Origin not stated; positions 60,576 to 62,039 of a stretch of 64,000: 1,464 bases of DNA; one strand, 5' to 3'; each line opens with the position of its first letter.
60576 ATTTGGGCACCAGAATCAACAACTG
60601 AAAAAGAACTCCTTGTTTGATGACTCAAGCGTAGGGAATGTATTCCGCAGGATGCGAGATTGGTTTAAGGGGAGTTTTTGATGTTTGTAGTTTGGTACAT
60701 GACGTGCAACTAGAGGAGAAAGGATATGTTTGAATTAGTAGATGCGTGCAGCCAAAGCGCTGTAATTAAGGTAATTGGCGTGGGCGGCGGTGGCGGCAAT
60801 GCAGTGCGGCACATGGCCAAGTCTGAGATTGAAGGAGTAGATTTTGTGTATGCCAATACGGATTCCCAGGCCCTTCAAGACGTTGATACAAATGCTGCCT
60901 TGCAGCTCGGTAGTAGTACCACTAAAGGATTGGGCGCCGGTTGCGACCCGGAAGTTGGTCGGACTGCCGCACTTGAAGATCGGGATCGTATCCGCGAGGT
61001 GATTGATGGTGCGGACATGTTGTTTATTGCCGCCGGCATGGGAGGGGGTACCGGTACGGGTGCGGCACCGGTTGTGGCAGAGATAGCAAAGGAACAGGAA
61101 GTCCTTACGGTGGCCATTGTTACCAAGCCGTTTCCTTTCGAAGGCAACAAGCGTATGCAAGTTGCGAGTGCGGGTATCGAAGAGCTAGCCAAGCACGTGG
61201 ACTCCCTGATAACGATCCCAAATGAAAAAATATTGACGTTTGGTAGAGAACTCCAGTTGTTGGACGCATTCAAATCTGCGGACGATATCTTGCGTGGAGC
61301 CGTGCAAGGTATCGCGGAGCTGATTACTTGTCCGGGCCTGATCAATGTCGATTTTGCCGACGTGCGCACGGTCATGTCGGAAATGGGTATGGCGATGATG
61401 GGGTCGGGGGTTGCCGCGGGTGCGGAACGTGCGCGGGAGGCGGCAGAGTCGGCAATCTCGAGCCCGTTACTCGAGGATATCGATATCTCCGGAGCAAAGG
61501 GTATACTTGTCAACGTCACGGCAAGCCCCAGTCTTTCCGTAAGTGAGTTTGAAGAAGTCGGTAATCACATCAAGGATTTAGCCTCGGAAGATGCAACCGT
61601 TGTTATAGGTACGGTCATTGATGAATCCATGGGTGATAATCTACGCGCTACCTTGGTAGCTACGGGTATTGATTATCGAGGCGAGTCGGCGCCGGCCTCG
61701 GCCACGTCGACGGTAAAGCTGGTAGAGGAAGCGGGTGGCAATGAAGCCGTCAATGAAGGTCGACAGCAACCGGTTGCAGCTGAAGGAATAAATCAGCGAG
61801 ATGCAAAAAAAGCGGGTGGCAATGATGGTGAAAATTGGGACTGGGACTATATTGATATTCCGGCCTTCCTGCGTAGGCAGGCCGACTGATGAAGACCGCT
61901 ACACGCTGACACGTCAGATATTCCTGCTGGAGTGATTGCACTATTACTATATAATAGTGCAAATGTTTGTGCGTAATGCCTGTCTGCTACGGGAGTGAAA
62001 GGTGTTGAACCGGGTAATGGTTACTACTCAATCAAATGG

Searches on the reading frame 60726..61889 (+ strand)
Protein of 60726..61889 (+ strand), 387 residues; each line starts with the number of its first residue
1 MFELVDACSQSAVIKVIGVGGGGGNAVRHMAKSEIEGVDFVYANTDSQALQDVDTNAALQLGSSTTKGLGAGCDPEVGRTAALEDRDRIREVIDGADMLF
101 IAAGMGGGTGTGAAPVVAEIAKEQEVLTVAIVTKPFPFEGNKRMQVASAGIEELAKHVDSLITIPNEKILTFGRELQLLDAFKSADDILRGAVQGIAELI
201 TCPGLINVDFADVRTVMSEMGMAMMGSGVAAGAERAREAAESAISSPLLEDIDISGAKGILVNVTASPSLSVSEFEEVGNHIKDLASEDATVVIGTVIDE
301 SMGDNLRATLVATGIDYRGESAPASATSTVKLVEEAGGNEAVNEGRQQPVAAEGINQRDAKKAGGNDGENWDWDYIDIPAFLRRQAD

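Call 63: find_homologous_proteins(query=window:60726-61889:+, max_evalue=1e-50)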
Query window:60726-61889:+ (387 aa): 8000 proteins with E <= 1e-50 among 8000 candidates; the best 120 are listed.
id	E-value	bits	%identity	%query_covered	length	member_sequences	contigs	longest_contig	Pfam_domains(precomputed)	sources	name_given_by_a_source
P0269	5.0e-240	814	99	100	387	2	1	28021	PF00091.32,PF12327.14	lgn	-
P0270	5.5e-201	685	86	100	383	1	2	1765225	PF00091.32,PF12327.14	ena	-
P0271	2.2e-200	683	86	100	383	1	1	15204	PF00091.32,PF12327.14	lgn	-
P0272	7.8e-176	603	77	100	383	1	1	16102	PF00091.32,PF12327.14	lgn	-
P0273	3.4e-175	600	77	100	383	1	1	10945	PF00091.32,PF12327.14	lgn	-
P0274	8.7e-168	576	74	100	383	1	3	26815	PF00091.32,PF12327.14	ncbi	-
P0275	9.7e-168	576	75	100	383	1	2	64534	PF00091.32,PF12327.14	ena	-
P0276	1.3e-167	576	74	100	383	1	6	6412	PF00091.32,PF12327.14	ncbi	-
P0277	1.6e-167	575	74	100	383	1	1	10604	PF00091.32,PF12327.14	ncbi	-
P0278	6.4e-167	573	73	100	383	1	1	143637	PF00091.32,PF12327.14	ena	-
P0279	1.7e-166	572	73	100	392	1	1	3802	PF00091.32,PF12327.14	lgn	-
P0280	2.4e-166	571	74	100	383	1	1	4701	PF00091.32,PF12327.14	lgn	-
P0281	4.5e-166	570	73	100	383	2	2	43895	PF00091.32,PF12327.14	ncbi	-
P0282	4.7e-166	570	72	100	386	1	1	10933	PF00091.32,PF12327.14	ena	-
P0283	6.7e-166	570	73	100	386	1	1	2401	PF00091.32,PF12327.14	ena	-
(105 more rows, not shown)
